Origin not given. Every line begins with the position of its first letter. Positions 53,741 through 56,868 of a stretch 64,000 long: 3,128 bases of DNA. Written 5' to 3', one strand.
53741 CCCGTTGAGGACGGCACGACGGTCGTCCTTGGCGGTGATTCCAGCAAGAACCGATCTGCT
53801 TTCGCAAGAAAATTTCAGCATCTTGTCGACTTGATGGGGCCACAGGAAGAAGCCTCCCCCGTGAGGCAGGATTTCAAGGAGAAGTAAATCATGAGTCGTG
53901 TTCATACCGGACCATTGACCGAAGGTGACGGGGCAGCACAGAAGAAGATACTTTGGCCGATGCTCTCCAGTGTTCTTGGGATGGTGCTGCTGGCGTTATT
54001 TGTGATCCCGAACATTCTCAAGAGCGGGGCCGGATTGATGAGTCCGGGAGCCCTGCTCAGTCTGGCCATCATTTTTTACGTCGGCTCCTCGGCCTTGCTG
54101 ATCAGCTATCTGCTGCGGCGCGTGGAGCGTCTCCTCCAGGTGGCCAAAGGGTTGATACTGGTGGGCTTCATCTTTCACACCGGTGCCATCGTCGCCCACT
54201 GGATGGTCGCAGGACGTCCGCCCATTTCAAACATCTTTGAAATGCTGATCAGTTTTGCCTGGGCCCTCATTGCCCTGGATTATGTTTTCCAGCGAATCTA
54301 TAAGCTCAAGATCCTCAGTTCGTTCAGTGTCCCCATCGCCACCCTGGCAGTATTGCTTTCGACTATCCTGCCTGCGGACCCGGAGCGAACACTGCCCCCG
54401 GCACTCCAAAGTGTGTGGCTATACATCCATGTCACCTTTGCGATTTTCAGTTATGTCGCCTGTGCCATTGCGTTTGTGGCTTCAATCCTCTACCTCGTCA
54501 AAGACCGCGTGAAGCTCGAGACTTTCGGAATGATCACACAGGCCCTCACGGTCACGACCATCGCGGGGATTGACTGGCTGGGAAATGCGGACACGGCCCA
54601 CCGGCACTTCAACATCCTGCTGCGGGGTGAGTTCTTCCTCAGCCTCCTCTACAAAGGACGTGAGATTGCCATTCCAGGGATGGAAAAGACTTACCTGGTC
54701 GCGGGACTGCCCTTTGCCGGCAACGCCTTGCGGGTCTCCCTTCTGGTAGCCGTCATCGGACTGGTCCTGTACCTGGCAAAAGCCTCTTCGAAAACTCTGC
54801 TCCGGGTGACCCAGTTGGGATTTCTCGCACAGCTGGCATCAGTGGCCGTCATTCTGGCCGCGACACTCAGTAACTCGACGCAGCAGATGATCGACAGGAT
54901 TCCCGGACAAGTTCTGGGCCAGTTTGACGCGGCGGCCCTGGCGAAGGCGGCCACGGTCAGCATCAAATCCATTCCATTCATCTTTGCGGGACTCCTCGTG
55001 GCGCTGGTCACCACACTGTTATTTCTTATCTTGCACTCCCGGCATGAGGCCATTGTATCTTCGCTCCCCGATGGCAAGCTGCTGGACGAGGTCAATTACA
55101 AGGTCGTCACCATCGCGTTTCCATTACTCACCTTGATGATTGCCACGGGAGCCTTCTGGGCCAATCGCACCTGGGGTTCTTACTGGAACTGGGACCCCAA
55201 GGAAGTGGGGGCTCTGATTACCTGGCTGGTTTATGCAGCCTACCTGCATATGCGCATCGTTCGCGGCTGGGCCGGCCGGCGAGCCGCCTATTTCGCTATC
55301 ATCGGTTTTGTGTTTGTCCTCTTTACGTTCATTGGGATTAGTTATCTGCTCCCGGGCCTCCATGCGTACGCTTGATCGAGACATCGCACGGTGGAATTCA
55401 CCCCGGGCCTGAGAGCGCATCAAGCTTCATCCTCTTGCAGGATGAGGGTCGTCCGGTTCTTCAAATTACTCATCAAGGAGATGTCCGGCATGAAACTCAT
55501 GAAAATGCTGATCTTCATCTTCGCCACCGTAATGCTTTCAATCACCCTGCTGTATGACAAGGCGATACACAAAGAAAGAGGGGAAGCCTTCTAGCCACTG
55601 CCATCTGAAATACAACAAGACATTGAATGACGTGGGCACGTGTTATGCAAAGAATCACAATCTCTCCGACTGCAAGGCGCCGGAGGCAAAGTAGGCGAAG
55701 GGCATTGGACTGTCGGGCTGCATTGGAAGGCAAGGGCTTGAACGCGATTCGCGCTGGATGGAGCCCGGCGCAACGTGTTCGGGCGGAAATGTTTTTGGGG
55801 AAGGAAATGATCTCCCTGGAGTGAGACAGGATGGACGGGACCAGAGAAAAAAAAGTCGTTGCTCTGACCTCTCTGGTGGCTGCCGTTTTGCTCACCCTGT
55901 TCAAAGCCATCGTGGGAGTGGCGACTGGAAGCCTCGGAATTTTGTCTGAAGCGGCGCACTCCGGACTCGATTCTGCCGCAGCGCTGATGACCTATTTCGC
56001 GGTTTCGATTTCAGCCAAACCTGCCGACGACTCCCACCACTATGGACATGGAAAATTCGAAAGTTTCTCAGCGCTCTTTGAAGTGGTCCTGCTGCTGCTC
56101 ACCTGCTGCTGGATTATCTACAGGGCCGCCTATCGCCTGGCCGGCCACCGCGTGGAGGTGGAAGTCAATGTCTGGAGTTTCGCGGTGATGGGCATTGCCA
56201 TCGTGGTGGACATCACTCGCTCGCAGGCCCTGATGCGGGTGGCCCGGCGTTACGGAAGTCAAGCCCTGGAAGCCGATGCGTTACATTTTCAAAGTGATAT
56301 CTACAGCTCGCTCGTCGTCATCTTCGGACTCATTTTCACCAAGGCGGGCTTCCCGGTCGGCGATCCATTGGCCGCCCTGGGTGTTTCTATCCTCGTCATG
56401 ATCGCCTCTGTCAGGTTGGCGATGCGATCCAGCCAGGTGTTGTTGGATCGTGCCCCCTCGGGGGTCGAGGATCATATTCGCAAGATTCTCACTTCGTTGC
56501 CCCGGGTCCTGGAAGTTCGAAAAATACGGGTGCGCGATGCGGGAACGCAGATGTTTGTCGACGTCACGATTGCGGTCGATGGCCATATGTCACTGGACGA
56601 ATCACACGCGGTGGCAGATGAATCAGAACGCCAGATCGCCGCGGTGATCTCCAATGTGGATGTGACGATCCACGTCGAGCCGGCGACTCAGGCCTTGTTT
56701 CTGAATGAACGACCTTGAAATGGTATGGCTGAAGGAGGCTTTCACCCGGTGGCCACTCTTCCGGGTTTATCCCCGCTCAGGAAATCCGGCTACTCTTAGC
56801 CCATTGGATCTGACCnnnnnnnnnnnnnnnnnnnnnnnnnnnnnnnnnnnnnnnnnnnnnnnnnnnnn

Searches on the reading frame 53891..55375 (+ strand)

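Call 4: search_protein_families(library=ncbifam, proteins=[window:53891-55375:+], max_evalue=0.01)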
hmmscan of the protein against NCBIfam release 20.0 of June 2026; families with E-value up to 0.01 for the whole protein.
window:53891-55375:+ (494 aa): 5 families
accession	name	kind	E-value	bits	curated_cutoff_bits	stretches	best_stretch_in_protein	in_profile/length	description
TIGR03144.1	cytochr_II_ccsB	equivalog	3.5e-71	239.9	187.6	1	89-494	2-252/252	c-type cytochrome biogenesis protein CcsB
TIGR03145.1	cyt_nit_nrfE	subfamily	3.3e-08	32.7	927.3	1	404-494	209-305/631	heme lyase NrfEFG subunit NrfE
TIGR01191.1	ccmC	subfamily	2.2e-07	31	186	1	405-478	52-128/184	heme ABC transporter permease CcmC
TIGR00353.1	nrfE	subfamily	3.9e-06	26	569.05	1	405-494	158-253/578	heme lyase CcmF/NrfE family subunit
NF007691.0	PRK10369.1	subfamily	6.1e-06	25.3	394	1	403-494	210-307/573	heme lyase NrfEFG subunit NrfE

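Call 5: search_protein_families(library=pfam, proteins=[window:53891-55375:+], max_evalue=0.01)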
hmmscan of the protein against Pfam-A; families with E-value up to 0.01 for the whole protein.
window:53891-55375:+ (494 aa): 1 family
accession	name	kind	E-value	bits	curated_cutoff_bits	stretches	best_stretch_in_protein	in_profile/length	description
PF01578.25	Cytochrom_C_asm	-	4.2e-49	167.5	29.9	2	289-491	11-212/212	Cytochrome C assembly protein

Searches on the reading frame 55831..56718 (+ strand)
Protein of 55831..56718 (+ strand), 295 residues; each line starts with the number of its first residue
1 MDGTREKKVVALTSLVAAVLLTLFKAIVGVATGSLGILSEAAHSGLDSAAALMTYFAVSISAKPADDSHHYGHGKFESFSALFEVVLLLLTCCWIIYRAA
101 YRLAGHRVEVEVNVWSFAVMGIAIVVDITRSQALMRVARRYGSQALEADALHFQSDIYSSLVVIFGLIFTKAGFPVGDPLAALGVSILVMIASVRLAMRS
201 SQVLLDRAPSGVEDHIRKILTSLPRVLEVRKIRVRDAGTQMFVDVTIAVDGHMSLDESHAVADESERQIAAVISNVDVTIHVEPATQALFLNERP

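Call 56: search_protein_families(library=pfam, proteins=[window:55831-56718:+], max_evalue=0.00001)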
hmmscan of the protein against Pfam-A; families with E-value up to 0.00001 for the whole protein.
window:55831-56718:+ (295 aa): 2 families
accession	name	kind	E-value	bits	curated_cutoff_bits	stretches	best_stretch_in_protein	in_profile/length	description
PF01545.26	Cation_efflux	-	5.1e-42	144.3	26.6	1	13-205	3-198/198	Cation efflux family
PF16916.11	ZT_dimer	-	7.3e-21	74.4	26.7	1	212-284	5-77/78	Dimerisation domain of Zinc Transporter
